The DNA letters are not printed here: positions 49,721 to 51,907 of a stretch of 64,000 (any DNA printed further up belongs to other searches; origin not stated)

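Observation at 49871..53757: Tandem pair of 7TM-RGS (AtRGS1-like) receptors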

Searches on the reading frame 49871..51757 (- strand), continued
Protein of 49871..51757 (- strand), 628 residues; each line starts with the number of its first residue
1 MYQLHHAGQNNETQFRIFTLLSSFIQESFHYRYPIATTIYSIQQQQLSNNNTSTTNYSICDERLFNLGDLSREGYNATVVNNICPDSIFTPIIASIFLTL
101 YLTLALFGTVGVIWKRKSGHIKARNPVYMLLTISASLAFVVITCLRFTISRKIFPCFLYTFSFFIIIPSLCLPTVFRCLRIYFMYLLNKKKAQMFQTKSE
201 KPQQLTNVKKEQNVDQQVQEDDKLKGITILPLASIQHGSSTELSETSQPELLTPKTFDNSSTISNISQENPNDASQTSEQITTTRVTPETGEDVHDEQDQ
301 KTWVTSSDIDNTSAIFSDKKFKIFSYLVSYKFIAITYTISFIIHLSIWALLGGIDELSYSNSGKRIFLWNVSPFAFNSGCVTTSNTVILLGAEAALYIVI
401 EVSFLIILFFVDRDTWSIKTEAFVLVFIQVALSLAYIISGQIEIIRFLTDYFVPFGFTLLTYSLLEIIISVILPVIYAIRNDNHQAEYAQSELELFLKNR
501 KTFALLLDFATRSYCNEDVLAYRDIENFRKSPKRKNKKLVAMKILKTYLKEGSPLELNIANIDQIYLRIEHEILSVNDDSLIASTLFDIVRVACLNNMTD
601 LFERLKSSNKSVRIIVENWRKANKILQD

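Call 53: fold_search(model_id=the predicted structure, library=pdb)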
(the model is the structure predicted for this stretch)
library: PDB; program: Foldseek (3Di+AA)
matches with E <= 10: 442; with E <= 0.001: 0
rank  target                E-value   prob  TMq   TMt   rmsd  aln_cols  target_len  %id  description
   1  2bt2_C                3.4e-03  1.00  0.18  0.73   2.3       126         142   17  Structure of the regulator of G-protein signaling 16 (released 2005-06-03)
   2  2bv1_A                4.1e-03  1.00  0.17  0.74   3.2       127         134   16  Regulator of G-protein Signalling 1 (Human) (released 2005-06-27)
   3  2bt2_E                4.7e-03  1.00  0.18  0.72   2.5       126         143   17  Structure of the regulator of G-protein signaling 16 (released 2005-06-03)
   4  3c7l_A                4.9e-03  1.00  0.17  0.81   2.1       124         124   18  Molecular architecture of Galphao and the structural basis for RGS16-mediated deactivation (released 2008-05-06)
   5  2af0                  5.1e-03  1.00  0.17  0.68  10.1       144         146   19  Structure of the Regulator of G-Protein Signaling Domain of RGS2 (released 2005-08-02)
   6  3c7l_B                5.9e-03  1.00  0.17  0.77   1.7       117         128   18  Molecular architecture of Galphao and the structural basis for RGS16-mediated deactivation (released 2008-05-06)
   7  2ihd                  5.9e-03  1.00  0.17  0.77   2.9       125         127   17  Crystal structure of Human Regulator of G-protein signaling 8, RGS8 (released 2006-11-21)
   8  4ekd_B                7.3e-03  1.00  0.17  0.74   2.2       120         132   19  Structure of human regulator of G protein signaling 2 (RGS2) in complex with murine Galpha-q(R183C) (released 2013-01-30)
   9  1agr_H                8.7e-03  1.00  0.17  0.85   2.4       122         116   20  COMPLEX OF ALF4-ACTIVATED GI-ALPHA-1 WITH RGS4 (released 1997-06-16)
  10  2bv1_B                8.7e-03  1.00  0.17  0.77   5.4       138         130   16  Regulator of G-protein Signalling 1 (Human) (released 2005-06-27)
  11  2gtp_C                9.1e-03  1.00  0.17  0.76   3.1       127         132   16  Crystal structure of the heterodimeric complex of human RGS1 and activated Gi alpha 1 (released 2006-05-23)
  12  3c7k_D                1.0e-02  1.00  0.17  0.85   2.2       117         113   18  Molecular architecture of Galphao and the structural basis for RGS16-mediated deactivation (released 2008-05-06)
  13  2bt2_B                1.0e-02  1.00  0.18  0.73   2.3       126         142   17  Structure of the regulator of G-protein signaling 16 (released 2005-06-03)
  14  2ode_D                1.0e-02  1.00  0.17  0.86   2.2       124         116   18  Crystal structure of the heterodimeric complex of human RGS8 and activated Gi alpha 3 (released 2007-02-06)
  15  2ode_B                1.1e-02  1.00  0.17  0.75   2.2       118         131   18  Crystal structure of the heterodimeric complex of human RGS8 and activated Gi alpha 3 (released 2007-02-06)
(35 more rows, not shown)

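Call 55: search_protein_families(library=pfam, alignment_id=A3, max_evalue=1)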
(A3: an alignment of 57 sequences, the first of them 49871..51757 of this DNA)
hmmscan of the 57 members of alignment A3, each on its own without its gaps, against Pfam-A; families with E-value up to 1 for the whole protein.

A. member 1, window:49871-51757:- (628 aa): 4 families
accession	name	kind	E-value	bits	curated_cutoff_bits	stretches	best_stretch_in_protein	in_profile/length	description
PF00615.24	RGS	-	9e-06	26.5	23.9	1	496-560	5-69/117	Regulator of G protein signaling domain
PF21445.3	ADDB_N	-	0.034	13.8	26.6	1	456-532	208-284/290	ADDB, N-terminal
PF03647.18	Tmemb_14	-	0.072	14.2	24.8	1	116-165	45-88/92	Transmembrane proteins 14C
PF10186.14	ATG14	-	0.23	11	33.2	1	37-138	161-207/347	Vacuolar sorting 38 and autophagy-related subunit 14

B. families by the number of members that match (of 57 scanned): 64 families (the first 25 are shown)
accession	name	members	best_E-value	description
PF00615.24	RGS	53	1.1e-27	Regulator of G protein signaling domain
PF09128.16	RGS-like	14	0.00014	Regulator of G protein signalling-like domain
PF00003.28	7tm_3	5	1.2e-06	7 transmembrane sweet-taste receptor of 3 GCPR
PF03161.18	LAGLIDADG_2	2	0.031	LAGLIDADG DNA endonuclease family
PF22251.1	PFF1_TM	1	0.00091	Vacuolar membrane protease, transmembrane domain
PF25390.1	WD40_RLD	1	0.0012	RCC1-like domain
PF19351.4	DUF5929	1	0.0022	Domain of unknown function (DUF5929)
PF01545.26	Cation_efflux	1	0.003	Cation efflux family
PF11397.14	GlcNAc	1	0.0038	Glycosyltransferase (GlcNAc)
PF07672.19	MFS_Mycoplasma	1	0.004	Mycoplasma MFS transporter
PF13567.11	DUF4131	1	0.0046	Domain of unknown function (DUF4131)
PF17353.8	DUF5381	1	0.0069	Family of unknown function (DUF5381)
PF02724.19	CDC45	1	0.011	CDC45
PF16133.10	DUF4844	1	0.014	Domain of unknown function (DUF4844)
PF09237.17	GAGA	1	0.021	GAGA factor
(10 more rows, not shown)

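Call 56: search_protein_families(library=pfam, proteins=[P0141, P0126, P0146, P0147, P0099, P0094, P0110, P0074, P0080, P0084], max_evalue=0.1)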
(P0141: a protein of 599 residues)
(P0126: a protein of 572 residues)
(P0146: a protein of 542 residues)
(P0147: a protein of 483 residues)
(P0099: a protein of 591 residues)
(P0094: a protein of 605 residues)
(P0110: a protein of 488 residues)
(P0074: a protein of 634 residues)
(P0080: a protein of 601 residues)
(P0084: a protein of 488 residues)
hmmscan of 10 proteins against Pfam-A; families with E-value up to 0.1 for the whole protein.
P0141 (599 aa): 1 family
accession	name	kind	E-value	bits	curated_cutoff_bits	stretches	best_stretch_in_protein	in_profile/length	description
PF00615.24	RGS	-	2.6e-13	50.8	23.9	2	318-389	4-71/117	Regulator of G protein signaling domain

P0126 (572 aa): 1 family
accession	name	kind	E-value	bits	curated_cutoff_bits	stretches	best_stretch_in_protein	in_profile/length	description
PF00615.24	RGS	-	9e-17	62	23.9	2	313-389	2-72/117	Regulator of G protein signaling domain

P0146 (542 aa): 4 families
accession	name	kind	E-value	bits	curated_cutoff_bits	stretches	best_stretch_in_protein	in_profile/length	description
PF00615.24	RGS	-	1.8e-06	28.7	23.9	1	354-421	3-69/117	Regulator of G protein signaling domain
PF25500.1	DUF7913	-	0.03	14.9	27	0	364-427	10-73/120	Domain of unknown function (DUF7913)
PF21314.2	TM_ErbB1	-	0.035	14.3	27.1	1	42-55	15-28/36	Epidermal growth factor receptor transmembrane-juxtamembrane segment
PF18142.6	SLATT_fungal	-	0.058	13.9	26.5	0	169-220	15-65/121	SMODS and SLOG-associating 2TM effector domain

P0147 (483 aa): 2 families
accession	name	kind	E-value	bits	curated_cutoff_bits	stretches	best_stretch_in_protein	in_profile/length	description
PF00615.24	RGS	-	8.5e-12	45.9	23.9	1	347-465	2-116/117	Regulator of G protein signaling domain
PF00003.28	7tm_3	-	0.0057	16.8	33.5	1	59-321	10-249/251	7 transmembrane sweet-taste receptor of 3 GCPR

P0099 (591 aa): 5 families
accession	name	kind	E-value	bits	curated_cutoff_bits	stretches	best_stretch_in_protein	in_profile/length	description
PF00615.24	RGS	-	3e-12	47.4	23.9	1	305-373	3-71/117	Regulator of G protein signaling domain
PF13567.11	DUF4131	-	0.0046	17.1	31.6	1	224-308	6-88/165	Domain of unknown function (DUF4131)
PF17353.8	DUF5381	-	0.0069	16.6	26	1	215-314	3-97/170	Family of unknown function (DUF5381)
PF02724.19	CDC45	-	0.011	14.5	34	1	404-540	72-213/624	CDC45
PF21827.1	New_glue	-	0.083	13.1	31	0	472-528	36-88/94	New glue protein family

P0094 (605 aa): 1 family
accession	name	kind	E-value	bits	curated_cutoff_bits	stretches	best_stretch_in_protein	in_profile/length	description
PF00615.24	RGS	-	2.8e-11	44.3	23.9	1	344-412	2-70/117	Regulator of G protein signaling domain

P0110 (488 aa): 4 families
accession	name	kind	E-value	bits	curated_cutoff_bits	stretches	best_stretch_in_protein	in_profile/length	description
PF00615.24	RGS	-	2.4e-08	34.8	23.9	1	333-472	2-117/117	Regulator of G protein signaling domain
PF16133.10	DUF4844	-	0.014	16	25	1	361-430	18-85/117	Domain of unknown function (DUF4844)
PF05008.21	V-SNARE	-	0.033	15.1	25.9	1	387-437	19-67/92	Vesicle transport v-SNARE protein N-terminus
PF20237.3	DUF6594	-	0.045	14.1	30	0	395-440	71-106/238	Family of unknown function (DUF6594)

P0074 (634 aa): 1 family
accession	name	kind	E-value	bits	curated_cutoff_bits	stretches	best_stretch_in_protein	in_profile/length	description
PF00615.24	RGS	-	4.9e-10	40.3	23.9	1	498-606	3-109/117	Regulator of G protein signaling domain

P0080 (601 aa): 1 family
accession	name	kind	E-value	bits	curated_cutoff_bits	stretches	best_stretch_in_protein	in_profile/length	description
PF00615.24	RGS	-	6.9e-12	46.2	23.9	1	465-580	3-116/117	Regulator of G protein signaling domain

P0084 (488 aa): 2 families
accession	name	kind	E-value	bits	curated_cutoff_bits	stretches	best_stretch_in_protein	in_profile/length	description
PF00615.24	RGS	-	1.4e-12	48.5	23.9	1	343-465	2-116/117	Regulator of G protein signaling domain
PF09128.16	RGS-like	-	0.021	15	27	1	351-426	16-90/191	Regulator of G protein signalling-like domain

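Call 58: search_protein_families(library=pfam, proteins=[P0058, P0065, P0090, P0142, P0076, P0069, P0059, P0066, P0085, P0078], max_evalue=0.1)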
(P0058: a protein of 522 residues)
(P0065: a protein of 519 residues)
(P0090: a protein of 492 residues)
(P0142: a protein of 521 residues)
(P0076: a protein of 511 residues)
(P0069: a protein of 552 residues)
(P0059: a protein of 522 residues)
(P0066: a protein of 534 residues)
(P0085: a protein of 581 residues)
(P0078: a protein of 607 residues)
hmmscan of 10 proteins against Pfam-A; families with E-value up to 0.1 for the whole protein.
P0058 (522 aa): 1 family
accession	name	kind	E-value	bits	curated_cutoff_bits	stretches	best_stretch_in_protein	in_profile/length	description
PF00615.24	RGS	-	1.1e-05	26.2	23.9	1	366-480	4-90/117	Regulator of G protein signaling domain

P0065 (519 aa): 3 families
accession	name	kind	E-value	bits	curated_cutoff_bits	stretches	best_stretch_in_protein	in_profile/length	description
PF00615.24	RGS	-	8e-07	29.9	23.9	1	384-495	5-110/117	Regulator of G protein signaling domain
PF00003.28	7tm_3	-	0.011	15.9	33.5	1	21-116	12-106/251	7 transmembrane sweet-taste receptor of 3 GCPR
PF24379.1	DUF7535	-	0.046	13.8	27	1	290-327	9-47/60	Family of unknown function (DUF7535)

P0090 (492 aa): 3 families
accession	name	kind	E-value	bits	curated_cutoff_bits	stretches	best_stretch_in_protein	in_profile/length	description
PF00615.24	RGS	-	4.1e-09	37.3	23.9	1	370-487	2-116/117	Regulator of G protein signaling domain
PF00003.28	7tm_3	-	1.2e-06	28.8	33.5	1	3-110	9-113/251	7 transmembrane sweet-taste receptor of 3 GCPR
PF09128.16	RGS-like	-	0.012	15.8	27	1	385-479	23-116/191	Regulator of G protein signalling-like domain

P0142 (521 aa): 6 families
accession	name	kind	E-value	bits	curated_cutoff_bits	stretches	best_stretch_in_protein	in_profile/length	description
PF00615.24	RGS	-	1.1e-27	97.2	23.9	1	393-506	4-117/117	Regulator of G protein signaling domain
PF00003.28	7tm_3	-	1.2e-06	28.8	33.5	2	32-131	8-107/251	7 transmembrane sweet-taste receptor of 3 GCPR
PF22251.1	PFF1_TM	-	0.00091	19.3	32.3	1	99-209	96-206/300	Vacuolar membrane protease, transmembrane domain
PF09128.16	RGS-like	-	0.0017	18.6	27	1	404-490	21-110/191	Regulator of G protein signalling-like domain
PF10011.15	DUF2254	-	0.032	13.5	28.8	0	37-83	94-141/368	Predicted membrane protein (DUF2254)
PF20990.2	DUF2207_C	-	0.041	14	33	0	169-313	58-195/247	Predicted membrane protein (DUF2207) C-terminal domain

P0076 (511 aa): 2 families
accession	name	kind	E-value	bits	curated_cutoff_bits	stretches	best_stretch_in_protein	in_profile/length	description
PF00615.24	RGS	-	6e-05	23.9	23.9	1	388-479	3-96/117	Regulator of G protein signaling domain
PF15872.10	SRTM1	-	0.046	14.3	27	1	39-82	37-78/103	Serine-rich and transmembrane domain-containing protein 1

P0069 (552 aa): 2 families
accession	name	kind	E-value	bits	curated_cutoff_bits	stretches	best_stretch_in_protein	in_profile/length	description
PF00615.24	RGS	-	3.6e-07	31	23.9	1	416-492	6-82/117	Regulator of G protein signaling domain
PF19351.4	DUF5929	-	0.0022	17.9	27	1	396-489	5-96/222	Domain of unknown function (DUF5929)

P0059 (522 aa): 1 family
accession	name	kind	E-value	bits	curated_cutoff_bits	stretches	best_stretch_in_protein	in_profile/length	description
PF00615.24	RGS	-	4.6e-09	37.1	23.9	1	396-499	1-100/117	Regulator of G protein signaling domain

P0066 (534 aa): 1 family
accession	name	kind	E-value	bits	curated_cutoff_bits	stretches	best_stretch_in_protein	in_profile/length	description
PF00615.24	RGS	-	4.5e-07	30.7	23.9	1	407-482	2-78/117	Regulator of G protein signaling domain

P0085 (581 aa): 2 families
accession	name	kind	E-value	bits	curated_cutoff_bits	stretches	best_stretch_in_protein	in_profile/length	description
PF00615.24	RGS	-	4.6e-08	33.9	23.9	1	426-503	3-81/117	Regulator of G protein signaling domain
PF09128.16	RGS-like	-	0.04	14.1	27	1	424-552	7-135/191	Regulator of G protein signalling-like domain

P0078 (607 aa): 1 family
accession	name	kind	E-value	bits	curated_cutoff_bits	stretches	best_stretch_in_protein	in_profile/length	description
PF00615.24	RGS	-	2.3e-08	34.9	23.9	1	451-520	3-71/117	Regulator of G protein signaling domain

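Call 61: search_protein_families(library=pfam, proteins=[P0003, P0009, P0012], max_evalue=1)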
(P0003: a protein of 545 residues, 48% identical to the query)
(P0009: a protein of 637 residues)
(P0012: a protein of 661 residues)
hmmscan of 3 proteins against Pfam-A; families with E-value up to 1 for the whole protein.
P0003 (545 aa): 2 families
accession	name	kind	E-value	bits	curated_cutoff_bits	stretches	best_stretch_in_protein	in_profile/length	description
PF00615.24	RGS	-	4.5e-08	33.9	23.9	1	418-521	3-101/117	Regulator of G protein signaling domain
PF09128.16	RGS-like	-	0.046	13.9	27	1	433-487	24-78/191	Regulator of G protein signalling-like domain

P0009 (637 aa): 2 families
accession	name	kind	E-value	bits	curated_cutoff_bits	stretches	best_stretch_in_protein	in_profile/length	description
PF00615.24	RGS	-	5.2e-05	24.1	23.9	1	515-617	2-101/117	Regulator of G protein signaling domain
PF10716.14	NdhL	-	0.21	12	25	1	342-399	8-65/76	NADH dehydrogenase transmembrane subunit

P0012 (661 aa): 1 family
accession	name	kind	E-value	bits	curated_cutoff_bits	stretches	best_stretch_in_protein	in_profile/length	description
PF00615.24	RGS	-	2.1e-05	25.3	23.9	1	538-639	2-101/117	Regulator of G protein signaling domain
